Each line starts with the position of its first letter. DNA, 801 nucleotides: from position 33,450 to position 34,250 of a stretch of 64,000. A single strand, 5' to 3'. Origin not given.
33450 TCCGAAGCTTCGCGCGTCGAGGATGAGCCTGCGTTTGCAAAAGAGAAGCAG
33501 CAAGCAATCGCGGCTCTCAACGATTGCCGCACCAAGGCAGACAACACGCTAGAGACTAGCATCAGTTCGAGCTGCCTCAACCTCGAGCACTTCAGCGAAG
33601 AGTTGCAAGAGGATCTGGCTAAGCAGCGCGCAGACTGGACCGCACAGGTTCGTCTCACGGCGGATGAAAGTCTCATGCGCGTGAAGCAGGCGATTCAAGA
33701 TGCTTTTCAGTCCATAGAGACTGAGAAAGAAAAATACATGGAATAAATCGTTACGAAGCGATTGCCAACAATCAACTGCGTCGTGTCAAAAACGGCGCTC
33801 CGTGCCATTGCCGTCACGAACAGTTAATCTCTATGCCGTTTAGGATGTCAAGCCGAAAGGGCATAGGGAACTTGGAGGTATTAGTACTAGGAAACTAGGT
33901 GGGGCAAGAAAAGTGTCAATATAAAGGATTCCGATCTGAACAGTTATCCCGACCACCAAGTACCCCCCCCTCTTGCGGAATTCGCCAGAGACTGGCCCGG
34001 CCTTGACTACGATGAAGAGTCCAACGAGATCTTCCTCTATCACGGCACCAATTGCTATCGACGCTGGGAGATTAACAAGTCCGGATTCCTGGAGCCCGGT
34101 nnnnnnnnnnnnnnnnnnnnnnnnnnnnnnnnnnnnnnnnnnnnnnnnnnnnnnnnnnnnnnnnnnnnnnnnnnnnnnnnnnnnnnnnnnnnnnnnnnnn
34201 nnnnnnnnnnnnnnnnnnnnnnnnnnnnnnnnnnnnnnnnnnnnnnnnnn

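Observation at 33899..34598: Tpt1/KptA-like ADP-ribosyltransferase-fold ORF whose start depends on a C8 homopolymer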

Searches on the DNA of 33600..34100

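Call 31: search_rna_families(source=window, start=33600, end=34100, threshold=evalue, max_evalue=5)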
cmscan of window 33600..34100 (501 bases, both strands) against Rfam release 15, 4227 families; matches with E-value up to 5: 1.
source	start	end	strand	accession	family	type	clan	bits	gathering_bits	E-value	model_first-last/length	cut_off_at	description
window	33727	33788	-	RF03027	RT-6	Gene; sRNA;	-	13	46.7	4.2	1-75/75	no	RT-6 RNA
